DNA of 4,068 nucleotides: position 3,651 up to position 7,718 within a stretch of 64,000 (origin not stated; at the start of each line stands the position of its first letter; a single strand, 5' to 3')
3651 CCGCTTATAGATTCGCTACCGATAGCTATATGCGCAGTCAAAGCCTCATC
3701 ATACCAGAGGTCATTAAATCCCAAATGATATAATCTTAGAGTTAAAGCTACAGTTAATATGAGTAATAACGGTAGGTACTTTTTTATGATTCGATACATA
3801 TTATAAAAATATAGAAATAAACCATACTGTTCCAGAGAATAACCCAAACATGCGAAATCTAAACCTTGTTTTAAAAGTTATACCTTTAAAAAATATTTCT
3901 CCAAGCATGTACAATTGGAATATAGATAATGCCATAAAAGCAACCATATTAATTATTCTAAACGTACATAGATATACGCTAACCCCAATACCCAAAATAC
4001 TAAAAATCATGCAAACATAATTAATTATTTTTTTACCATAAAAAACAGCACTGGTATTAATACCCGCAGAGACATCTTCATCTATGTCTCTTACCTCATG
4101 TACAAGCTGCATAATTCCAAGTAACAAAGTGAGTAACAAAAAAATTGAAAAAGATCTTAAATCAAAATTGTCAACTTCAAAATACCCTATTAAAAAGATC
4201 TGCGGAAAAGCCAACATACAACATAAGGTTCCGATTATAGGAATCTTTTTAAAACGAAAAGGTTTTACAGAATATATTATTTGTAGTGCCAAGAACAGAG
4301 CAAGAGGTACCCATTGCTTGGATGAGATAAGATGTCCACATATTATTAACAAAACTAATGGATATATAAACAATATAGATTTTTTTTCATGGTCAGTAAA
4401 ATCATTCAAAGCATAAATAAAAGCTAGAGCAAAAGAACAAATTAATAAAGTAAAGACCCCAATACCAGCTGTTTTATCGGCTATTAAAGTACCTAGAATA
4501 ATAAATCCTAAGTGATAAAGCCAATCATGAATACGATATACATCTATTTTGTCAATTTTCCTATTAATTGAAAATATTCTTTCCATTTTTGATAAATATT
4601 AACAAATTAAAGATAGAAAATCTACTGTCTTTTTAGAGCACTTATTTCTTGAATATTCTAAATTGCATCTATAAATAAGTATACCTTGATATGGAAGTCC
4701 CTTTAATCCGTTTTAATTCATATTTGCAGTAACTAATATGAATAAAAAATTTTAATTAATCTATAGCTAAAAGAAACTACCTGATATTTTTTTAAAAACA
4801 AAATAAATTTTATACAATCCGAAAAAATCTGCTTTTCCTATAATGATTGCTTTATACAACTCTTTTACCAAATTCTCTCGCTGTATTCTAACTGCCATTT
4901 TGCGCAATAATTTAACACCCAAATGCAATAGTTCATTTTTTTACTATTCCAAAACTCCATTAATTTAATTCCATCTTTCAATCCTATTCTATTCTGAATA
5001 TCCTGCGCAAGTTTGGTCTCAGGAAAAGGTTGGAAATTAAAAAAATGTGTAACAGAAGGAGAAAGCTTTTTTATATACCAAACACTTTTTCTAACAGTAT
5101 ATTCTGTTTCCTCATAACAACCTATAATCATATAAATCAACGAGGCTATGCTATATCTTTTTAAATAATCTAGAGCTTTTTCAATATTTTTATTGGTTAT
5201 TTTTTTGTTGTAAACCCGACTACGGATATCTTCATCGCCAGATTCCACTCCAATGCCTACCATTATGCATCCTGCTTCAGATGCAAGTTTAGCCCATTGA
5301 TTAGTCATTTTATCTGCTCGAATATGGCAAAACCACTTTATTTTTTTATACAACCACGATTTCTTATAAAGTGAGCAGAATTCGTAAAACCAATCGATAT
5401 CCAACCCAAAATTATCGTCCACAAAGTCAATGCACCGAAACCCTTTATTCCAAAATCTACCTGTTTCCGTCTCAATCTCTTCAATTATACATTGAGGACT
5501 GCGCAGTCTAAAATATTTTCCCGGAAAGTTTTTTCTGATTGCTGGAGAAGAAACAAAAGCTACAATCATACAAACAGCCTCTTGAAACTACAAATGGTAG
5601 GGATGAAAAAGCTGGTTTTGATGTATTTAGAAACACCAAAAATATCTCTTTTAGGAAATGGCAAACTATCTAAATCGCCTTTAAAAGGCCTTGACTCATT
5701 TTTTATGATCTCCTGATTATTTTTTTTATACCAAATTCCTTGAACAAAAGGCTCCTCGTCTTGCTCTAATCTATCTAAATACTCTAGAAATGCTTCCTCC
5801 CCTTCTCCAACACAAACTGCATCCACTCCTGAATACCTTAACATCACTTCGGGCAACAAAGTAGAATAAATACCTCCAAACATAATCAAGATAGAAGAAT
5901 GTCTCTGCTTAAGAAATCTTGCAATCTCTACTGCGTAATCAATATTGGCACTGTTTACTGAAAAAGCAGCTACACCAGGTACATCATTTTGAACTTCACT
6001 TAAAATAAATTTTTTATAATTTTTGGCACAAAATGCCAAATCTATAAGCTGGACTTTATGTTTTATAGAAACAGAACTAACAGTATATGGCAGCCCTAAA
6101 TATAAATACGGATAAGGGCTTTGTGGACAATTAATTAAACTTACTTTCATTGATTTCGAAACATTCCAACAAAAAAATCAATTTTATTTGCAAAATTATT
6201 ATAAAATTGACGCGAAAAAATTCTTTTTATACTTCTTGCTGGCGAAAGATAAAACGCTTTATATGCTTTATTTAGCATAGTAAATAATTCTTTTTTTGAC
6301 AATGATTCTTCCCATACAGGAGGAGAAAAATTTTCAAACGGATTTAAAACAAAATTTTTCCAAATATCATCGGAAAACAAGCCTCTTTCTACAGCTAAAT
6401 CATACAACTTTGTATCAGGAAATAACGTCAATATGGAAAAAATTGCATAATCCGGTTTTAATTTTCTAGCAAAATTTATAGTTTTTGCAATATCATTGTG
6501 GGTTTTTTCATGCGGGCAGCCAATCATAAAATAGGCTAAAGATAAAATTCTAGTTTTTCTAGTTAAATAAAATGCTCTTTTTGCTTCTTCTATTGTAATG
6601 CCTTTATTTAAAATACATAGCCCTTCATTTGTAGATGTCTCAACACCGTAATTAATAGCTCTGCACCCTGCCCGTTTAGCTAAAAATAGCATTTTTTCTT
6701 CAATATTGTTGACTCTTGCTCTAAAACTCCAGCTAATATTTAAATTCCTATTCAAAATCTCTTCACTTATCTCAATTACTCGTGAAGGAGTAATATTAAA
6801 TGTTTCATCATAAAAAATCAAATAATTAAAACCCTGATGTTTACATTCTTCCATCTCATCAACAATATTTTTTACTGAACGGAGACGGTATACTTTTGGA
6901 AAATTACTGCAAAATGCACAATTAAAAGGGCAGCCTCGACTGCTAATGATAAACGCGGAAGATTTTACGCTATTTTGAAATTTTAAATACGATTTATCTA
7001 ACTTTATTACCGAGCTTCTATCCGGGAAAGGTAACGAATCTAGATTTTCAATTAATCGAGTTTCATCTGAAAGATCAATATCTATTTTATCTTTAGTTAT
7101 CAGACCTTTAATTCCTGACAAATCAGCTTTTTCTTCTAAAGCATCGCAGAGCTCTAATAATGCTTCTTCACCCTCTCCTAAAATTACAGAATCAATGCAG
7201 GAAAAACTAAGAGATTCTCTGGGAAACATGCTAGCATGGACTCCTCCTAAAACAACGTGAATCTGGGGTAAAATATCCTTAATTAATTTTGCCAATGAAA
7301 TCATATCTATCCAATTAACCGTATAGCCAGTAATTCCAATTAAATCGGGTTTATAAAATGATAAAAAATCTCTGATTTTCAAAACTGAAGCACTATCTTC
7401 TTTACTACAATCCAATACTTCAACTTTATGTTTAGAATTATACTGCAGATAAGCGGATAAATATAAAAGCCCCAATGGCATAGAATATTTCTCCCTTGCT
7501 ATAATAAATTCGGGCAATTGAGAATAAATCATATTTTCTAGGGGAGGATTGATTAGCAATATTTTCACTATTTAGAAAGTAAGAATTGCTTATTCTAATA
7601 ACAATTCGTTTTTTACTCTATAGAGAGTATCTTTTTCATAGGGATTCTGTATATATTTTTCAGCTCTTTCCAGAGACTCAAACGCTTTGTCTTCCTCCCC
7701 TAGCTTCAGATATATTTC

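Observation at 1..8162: Radical-SAM-dense accessory cluster with UbiA-type prenyltransferase and GT-C glycosyltransferase (candidate novel lipid/lipid-linked glycan tailoring system)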

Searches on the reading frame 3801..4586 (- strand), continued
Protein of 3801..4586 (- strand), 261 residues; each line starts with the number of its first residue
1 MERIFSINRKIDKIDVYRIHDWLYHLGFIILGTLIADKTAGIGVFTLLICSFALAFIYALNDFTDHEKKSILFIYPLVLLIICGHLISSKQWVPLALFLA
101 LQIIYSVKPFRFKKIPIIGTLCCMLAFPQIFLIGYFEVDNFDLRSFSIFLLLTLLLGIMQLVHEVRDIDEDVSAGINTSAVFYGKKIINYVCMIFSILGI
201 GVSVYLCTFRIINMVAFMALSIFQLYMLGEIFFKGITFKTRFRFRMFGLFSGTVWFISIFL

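Call 105: search_protein_families(library=ncbifam, proteins=[P0131, P0137, P0143, P0158, P0166, P0172, P0200, P0213, P0224, P0272], max_evalue=1e-8)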
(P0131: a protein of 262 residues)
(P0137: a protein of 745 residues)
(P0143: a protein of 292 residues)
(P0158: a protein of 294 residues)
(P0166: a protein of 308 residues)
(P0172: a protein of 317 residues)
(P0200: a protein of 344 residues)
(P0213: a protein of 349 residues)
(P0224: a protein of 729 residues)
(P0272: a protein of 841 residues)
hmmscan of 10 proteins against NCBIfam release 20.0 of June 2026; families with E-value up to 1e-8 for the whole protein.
P0131 (262 aa): 0 families

P0137 (745 aa): 7 families
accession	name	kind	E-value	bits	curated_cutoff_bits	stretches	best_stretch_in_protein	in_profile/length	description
NF010322.0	PRK13759.1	equivalog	4.6e-41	140.8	481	1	521-696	244-434/486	arylsulfatase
NF045661.1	HdlasePehA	equivalog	1.9e-25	89.5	900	1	529-651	266-390/506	phosphoric/sulfuric ester hydrolase PehA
TIGR03417.1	chol_sulfatase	equivalog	2.7e-25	89.2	433.45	1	531-654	239-365/500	choline-sulfatase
NF052527.1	Mn_arylsulf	exception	3.2e-24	85.7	850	1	526-694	246-427/479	manganese-dependent arylsulfatase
NF038282.1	LapC_YejM_PbgA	exception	4.6e-11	41.7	825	1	526-688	394-556/584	LPS biosynthesis-modulating metalloenzyme YejM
NF009516.0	PRK12875.1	equivalog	1e-09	37.9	205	1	78-261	112-283/292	prenyltransferase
NF053595.1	LptchSynLtaSGpos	equivalog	1.1e-09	37.4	970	1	544-662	427-553/626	lipoteichoic acid synthase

P0143 (292 aa): 3 families
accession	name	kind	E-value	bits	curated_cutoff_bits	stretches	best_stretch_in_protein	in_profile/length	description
NF009521.0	PRK12882.1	equivalog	8e-10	38.4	296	1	7-226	5-220/280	geranylgeranylglycerol-phosphate geranylgeranyltransferase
NF009516.0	PRK12875.1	equivalog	9.7e-10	38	205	1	6-286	16-282/292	prenyltransferase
NF009523.0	PRK12884.1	equivalog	9.3e-09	34.9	269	0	9-287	6-272/279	prenyltransferase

P0158 (294 aa): 0 families

P0166 (308 aa): 3 families
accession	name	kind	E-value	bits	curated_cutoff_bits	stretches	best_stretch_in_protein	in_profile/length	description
NF009516.0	PRK12875.1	equivalog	1.7e-18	66.7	205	1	31-241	24-233/292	prenyltransferase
NF009608.0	PRK13105.1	equivalog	5.7e-12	45.4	217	1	76-253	58-238/291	prenyltransferase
NF010119.0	PRK13595.1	equivalog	6.3e-10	39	248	1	75-251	62-236/292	prenyltransferase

P0172 (317 aa): 0 families

P0200 (344 aa): 5 families
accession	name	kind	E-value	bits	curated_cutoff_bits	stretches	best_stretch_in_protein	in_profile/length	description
NF009516.0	PRK12875.1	equivalog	4.9e-16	58.7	205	1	78-261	61-245/292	prenyltransferase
NF010119.0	PRK13595.1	equivalog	4.2e-12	46.2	248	1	70-265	50-242/292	prenyltransferase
NF009525.0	PRK12887.1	equivalog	1.2e-11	44.6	226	1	83-260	68-251/310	homogentisate phytyltransferase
NF009523.0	PRK12884.1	equivalog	3.3e-11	42.9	269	1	77-256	45-219/279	prenyltransferase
NF009521.0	PRK12882.1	equivalog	3.1e-10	39.8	296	1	40-255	12-221/280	geranylgeranylglycerol-phosphate geranylgeranyltransferase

P0213 (349 aa): 0 families

P0224 (729 aa): 28 families (the best 25 are shown)
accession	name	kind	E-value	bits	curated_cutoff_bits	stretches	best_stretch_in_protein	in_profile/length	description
TIGR02032.1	GG-red-SF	subfamily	1.8e-50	172.3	158.8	1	28-334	1-296/297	geranylgeranyl reductase family protein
NF045655.1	MkRedMenJ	equivalog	3.2e-33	115.2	700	1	27-341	4-321/406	menaquinone reductase MenJ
NF049967.1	QhpG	equivalog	5.1e-25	88.3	240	1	30-363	1-313/423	flavin-dependent monooxygenase QhpG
TIGR02023.1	BchP-ChlP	subfamily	3.5e-21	75.6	343.3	1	28-361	1-325/388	geranylgeranyl diphosphate reductase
NF041080.1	DGGGPL_reductase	equivalog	1.9e-19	69.9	580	1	28-187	2-162/447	digeranylgeranylglycerophospholipid reductase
NF041160.1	DGGPL_Thplmales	equivalog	8.4e-19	67.7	780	1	26-337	2-312/396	digeranylgeranylglycerophospholipid reductase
TIGR01988.1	Ubi-OHases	subfamily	6.3e-15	54.9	224.65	0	291-344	268-321/387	ubiquinone biosynthesis hydroxylase, UbiH/UbiF/VisC/COQ6 family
NF005788.0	PRK07608.1-3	equivalog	6.3e-15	54.8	478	0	266-339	251-317/388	UbiH/UbiF family hydroxylase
NF004834.1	PRK06185.1-3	subfamily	4.7e-14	52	500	0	132-192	120-180/420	FAD-dependent oxidoreductase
NF004833.1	PRK06185.1-1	subfamily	6.5e-14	51.5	488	0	139-198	122-182/403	FAD-dependent oxidoreductase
NF004835.0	PRK06185.1-4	equivalog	9.5e-14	51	601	0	130-191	121-182/411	FAD-dependent oxidoreductase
NF005313.0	PRK06847.1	subfamily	1.2e-13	50.8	372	0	29-188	6-169/375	hypothetical protein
NF008519.0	PRK11445.1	equivalog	1.5e-13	50.7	303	0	304-353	269-315/355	FAD-binding protein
NF004829.0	PRK06183.1-3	subfamily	3.3e-13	49.2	390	0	131-196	122-189/520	bifunctional 3-(3-hydroxy-phenyl)propionate/3-hydroxycinnamic acid hydroxylase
NF006593.0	PRK09126.1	equivalog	4.7e-12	45.5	420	0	27-59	4-36/393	5-demethoxyubiquinol-8 5-hydroxylase UbiM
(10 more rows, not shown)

P0272 (841 aa): 7 families
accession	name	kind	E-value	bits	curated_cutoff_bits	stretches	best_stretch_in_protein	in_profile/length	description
NF045693.1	GCarotHydoxCruF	equivalog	3e-20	72.7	400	1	291-510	61-282/310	gamma-carotene 1'-hydroxylase CruF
TIGR03460.1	crt_membr_arch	equivalog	1.7e-19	70.7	154.7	1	277-503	34-243/248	bisanhydrobacterioruberin hydratase CruF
TIGR02032.1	GG-red-SF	subfamily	9.9e-15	55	158.8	1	14-152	164-296/297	geranylgeranyl reductase family protein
NF009516.0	PRK12875.1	equivalog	1.8e-14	53.5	205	1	556-796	20-253/292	prenyltransferase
NF041333.1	CruF_Halo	equivalog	2.5e-13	50.1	300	1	313-445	76-204/268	bisanhydrobacterioruberin hydratase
NF009525.0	PRK12887.1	equivalog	1.5e-11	44.2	226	1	586-815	51-288/310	homogentisate phytyltransferase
NF045655.1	MkRedMenJ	equivalog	2.7e-09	36.5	700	1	41-156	209-318/406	menaquinone reductase MenJ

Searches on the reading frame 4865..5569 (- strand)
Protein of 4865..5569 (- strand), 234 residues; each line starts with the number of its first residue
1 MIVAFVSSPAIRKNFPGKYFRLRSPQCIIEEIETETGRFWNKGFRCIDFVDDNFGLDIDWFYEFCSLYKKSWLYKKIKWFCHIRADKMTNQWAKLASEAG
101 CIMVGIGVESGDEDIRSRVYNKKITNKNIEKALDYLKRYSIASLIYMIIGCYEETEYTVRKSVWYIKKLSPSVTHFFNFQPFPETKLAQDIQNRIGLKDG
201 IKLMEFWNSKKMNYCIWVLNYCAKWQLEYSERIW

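Call 6: search_protein_families(library=pfam, proteins=[window:4865-5569:-], max_evalue=0.01)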
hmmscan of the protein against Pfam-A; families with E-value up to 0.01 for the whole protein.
window:4865-5569:- (234 aa): 1 family
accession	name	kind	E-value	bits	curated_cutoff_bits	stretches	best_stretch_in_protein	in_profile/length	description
PF04055.27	Radical_SAM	-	4.4e-10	40.4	29.5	1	29-156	30-156/166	Radical SAM superfamily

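Call 7: search_protein_families(library=ncbifam, proteins=[window:4865-5569:-], max_evalue=0.01)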
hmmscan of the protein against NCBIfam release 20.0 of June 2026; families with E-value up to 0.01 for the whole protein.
window:4865-5569:- (234 aa): 18 families
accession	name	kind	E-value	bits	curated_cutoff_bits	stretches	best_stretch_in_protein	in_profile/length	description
TIGR04479.1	bcpD_PhpK_rSAM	subfamily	1.2e-23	83.2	600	1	29-173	271-413/504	PhpK family radical SAM P-methyltransferase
NF033070.1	rSAM_AprD4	equivalog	4.7e-14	52.1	500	1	29-189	228-388/456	AprD4 family radical SAM diol-dehydratase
TIGR03471.1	HpnJ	equivalog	1.1e-12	47.6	577.6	1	15-193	219-389/472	hopanoid biosynthesis associated radical SAM protein HpnJ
TIGR04072.2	rSAM_ladder_B12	equivalog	1.2e-12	47.2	360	1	16-199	202-380/443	lipid biosynthesis B12-binding/radical SAM protein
TIGR02026.1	BchE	equivalog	2.7e-12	46.3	481.35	1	19-202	218-398/497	magnesium-protoporphyrin IX monomethyl ester anaerobic oxidative cyclase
NF050148.1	rSAM_ApyD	equivalog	2.1e-10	39.7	750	1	15-193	220-395/645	RiPP biosynthesis radical SAM protein ApyD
TIGR04385.1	B12_rSAM_cofa1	equivalog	1.7e-08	34.1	450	1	15-169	216-364/438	B12 lower ligand biosynthesis radical SAM protein BzaD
NF045585.1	rSAM_slr0320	equivalog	2.9e-07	29.4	775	1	29-169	266-409/511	photosystem II high light acclimation radical SAM protein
TIGR04190.1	B12_SAM_Ta0216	equivalog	5.1e-06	25.3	500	1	9-170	240-395/554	TIGR04190 family B12-binding domain/radical SAM domain protein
NF038361.1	rSAM_Sden_1168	equivalog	2.7e-05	22.9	575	1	14-187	302-469/560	Sden_1168 family B12-binding radical SAM P-methyltransferase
TIGR04013.1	B12_SAM_MJ_1487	hypoth_equivalog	4.2e-05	22.6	251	1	104-195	269-361/382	TIGR04013 family B12-binding domain/radical SAM domain-containing protein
TIGR01210.1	TIGR01210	equivalog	4.8e-05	22.7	212.15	1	101-149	129-177/313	archaeosine biosynthesis radical SAM protein RaSEA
TIGR04428.1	B12_rSAM_trp_MT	equivalog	0.00051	18.5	500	1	73-195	297-425/558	tryptophan 2-C-methyltransferase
TIGR00089.1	TIGR00089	subfamily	0.00099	18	251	1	29-189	170-338/429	MiaB/RimO family radical SAM methylthiotransferase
TIGR04295.1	B12_rSAM_oligo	hypoth_equivalog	0.0018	17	400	1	14-138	220-332/422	TIGR04295 family B12-binding domain-containing radical SAM protein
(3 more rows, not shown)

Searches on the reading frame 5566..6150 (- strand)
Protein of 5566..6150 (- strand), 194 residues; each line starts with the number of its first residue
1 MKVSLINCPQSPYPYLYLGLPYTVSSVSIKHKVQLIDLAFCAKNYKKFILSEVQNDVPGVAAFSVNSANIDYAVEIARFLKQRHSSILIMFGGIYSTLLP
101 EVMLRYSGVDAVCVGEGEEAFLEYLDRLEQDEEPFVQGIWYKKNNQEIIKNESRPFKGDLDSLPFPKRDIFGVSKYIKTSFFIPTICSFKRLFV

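Call 6: search_protein_families(library=pfam, proteins=[window:5566-6150:-], max_evalue=0.01)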
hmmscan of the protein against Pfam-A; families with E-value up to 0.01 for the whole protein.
window:5566-6150:- (194 aa): 2 families
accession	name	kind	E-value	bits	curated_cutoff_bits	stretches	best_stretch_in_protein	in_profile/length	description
PF02310.24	B12-binding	-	2e-12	47.5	32.1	1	31-123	29-119/121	B12 binding domain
PF19864.5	Radical_SAM_N2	-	0.00074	19.4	29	1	76-132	75-129/151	Radical SAM proteins, N-terminal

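Call 7: search_protein_families(library=ncbifam, proteins=[window:5566-6150:-], max_evalue=0.01)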
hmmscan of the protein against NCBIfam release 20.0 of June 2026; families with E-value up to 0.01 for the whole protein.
window:5566-6150:- (194 aa): 15 families
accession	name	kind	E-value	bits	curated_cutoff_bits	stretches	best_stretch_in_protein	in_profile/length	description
NF050148.1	rSAM_ApyD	equivalog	3.8e-13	48.7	750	1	30-174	48-193/645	RiPP biosynthesis radical SAM protein ApyD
NF033712.0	B12_rSAM_KedN5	subfamily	6.2e-12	44.5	700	1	48-166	53-176/624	KedN5 family methylcobalamin-dependent radical SAM C-methyltransferase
TIGR04013.1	B12_SAM_MJ_1487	hypoth_equivalog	2.4e-11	43.1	251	1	42-149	27-129/382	TIGR04013 family B12-binding domain/radical SAM domain-containing protein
TIGR02026.1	BchE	equivalog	4.9e-11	42.2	481.35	1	31-178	38-187/497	magnesium-protoporphyrin IX monomethyl ester anaerobic oxidative cyclase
TIGR04072.2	rSAM_ladder_B12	equivalog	5.2e-10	38.5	360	1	7-142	8-152/443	lipid biosynthesis B12-binding/radical SAM protein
TIGR04367.1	HpnR_B12_rSAM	equivalog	1e-08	34.2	650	1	28-132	34-138/490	hopanoid C-3 methylase HpnR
TIGR04190.1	B12_SAM_Ta0216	equivalog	2.3e-08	33.1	500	1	72-163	95-188/554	TIGR04190 family B12-binding domain/radical SAM domain protein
TIGR04014.1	B12_SAM_MJ_0865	equivalog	3.1e-08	32.8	360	1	75-189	56-175/434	methyl-coenzyme M reductase glutamine C-methyltransferase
TIGR03975.1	rSAM_ocin_1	subfamily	6.5e-07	28.2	281.85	1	42-167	113-241/606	RiPP maturation radical SAM C-methyltransferase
TIGR04385.1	B12_rSAM_cofa1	equivalog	4.8e-06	26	450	1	31-186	36-196/438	B12 lower ligand biosynthesis radical SAM protein BzaD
TIGR03471.1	HpnJ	equivalog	7.1e-06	25.2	577.6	1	68-166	79-175/472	hopanoid biosynthesis associated radical SAM protein HpnJ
NF038361.1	rSAM_Sden_1168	equivalog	1.8e-05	23.5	575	1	44-179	131-269/560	Sden_1168 family B12-binding radical SAM P-methyltransferase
NF040546.1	rSAM_CUAEP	equivalog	0.00014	20.7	500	1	70-150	61-140/468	CUAEP/CCAEP-tail radical SAM (seleno)protein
TIGR04295.1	B12_rSAM_oligo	hypoth_equivalog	0.0011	17.8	400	1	84-151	100-162/422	TIGR04295 family B12-binding domain-containing radical SAM protein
NF040542.1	rSAM_RCCLKC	equivalog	0.0026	17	450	1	69-171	61-159/423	arsinothricin biosynthesis radical SAM protein ArsL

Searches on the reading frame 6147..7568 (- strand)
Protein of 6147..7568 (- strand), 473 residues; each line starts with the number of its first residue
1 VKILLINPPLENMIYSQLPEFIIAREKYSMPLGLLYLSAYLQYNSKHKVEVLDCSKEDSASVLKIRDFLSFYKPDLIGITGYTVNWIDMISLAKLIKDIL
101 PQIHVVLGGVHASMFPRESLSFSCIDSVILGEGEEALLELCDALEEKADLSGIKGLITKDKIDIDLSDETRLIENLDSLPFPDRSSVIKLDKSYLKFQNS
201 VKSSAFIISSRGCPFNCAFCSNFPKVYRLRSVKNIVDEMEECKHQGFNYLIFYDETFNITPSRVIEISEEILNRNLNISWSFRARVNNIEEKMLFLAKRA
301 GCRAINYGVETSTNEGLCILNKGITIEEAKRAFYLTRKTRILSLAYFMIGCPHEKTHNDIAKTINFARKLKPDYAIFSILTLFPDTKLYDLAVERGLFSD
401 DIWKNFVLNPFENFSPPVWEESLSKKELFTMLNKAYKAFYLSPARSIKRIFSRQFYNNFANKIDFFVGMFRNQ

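Call 6: search_protein_families(library=pfam, proteins=[window:6147-7568:-], max_evalue=0.01)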
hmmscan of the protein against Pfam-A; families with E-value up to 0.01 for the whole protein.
window:6147-7568:- (473 aa): 3 families
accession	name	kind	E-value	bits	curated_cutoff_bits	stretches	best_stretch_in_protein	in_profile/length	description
PF02310.24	B12-binding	-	8.2e-19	68.1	32.1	1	28-140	11-120/121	B12 binding domain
PF04055.27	Radical_SAM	-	5.6e-17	62.8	29.5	1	207-366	1-165/166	Radical SAM superfamily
PF19864.5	Radical_SAM_N2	-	0.0081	16.1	29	0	105-148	88-129/151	Radical SAM proteins, N-terminal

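Call 7: search_protein_families(library=ncbifam, proteins=[window:6147-7568:-], max_evalue=0.01)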
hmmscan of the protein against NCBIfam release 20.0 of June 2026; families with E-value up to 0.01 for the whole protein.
window:6147-7568:- (473 aa): 28 families (the best 25 are shown)
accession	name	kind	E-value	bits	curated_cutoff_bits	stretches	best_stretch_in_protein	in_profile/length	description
TIGR02026.1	BchE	equivalog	1.1e-53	182.9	481.35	1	29-442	20-430/497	magnesium-protoporphyrin IX monomethyl ester anaerobic oxidative cyclase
TIGR03471.1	HpnJ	equivalog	4.2e-44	151.2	577.6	1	77-453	72-445/472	hopanoid biosynthesis associated radical SAM protein HpnJ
TIGR04072.2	rSAM_ladder_B12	equivalog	1.6e-41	142.4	360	1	30-432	17-408/443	lipid biosynthesis B12-binding/radical SAM protein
TIGR04385.1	B12_rSAM_cofa1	equivalog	6.9e-37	127.7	450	1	29-400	18-402/438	B12 lower ligand biosynthesis radical SAM protein BzaD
TIGR04479.1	bcpD_PhpK_rSAM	subfamily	4.3e-36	124.3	600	1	32-374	73-413/504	PhpK family radical SAM P-methyltransferase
NF050148.1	rSAM_ApyD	equivalog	6.6e-34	117.3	750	1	67-367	68-363/645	RiPP biosynthesis radical SAM protein ApyD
TIGR04367.1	HpnR_B12_rSAM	equivalog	1.2e-32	113.2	650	1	30-389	21-370/490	hopanoid C-3 methylase HpnR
TIGR04295.1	B12_rSAM_oligo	hypoth_equivalog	1.7e-31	109.3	400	1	29-329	23-321/422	TIGR04295 family B12-binding domain-containing radical SAM protein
TIGR03975.1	rSAM_ocin_1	subfamily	4.8e-25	88.1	281.85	1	72-357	127-418/606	RiPP maturation radical SAM C-methyltransferase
TIGR04013.1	B12_SAM_MJ_1487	hypoth_equivalog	5.1e-25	88.1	251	1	70-247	37-197/382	TIGR04013 family B12-binding domain/radical SAM domain-containing protein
NF038361.1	rSAM_Sden_1168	equivalog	1.6e-24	86.4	575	1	31-397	85-478/560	Sden_1168 family B12-binding radical SAM P-methyltransferase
TIGR04190.1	B12_SAM_Ta0216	equivalog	3.7e-23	81.9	500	1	30-374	36-398/554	TIGR04190 family B12-binding domain/radical SAM domain protein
NF033070.1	rSAM_AprD4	equivalog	1.9e-22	79.8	500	1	150-399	145-397/456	AprD4 family radical SAM diol-dehydratase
NF033712.0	B12_rSAM_KedN5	subfamily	1.2e-20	73.3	700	1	26-221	12-212/624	KedN5 family methylcobalamin-dependent radical SAM C-methyltransferase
NF040542.1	rSAM_RCCLKC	equivalog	1.6e-20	73.7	450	1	90-353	66-334/423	arsinothricin biosynthesis radical SAM protein ArsL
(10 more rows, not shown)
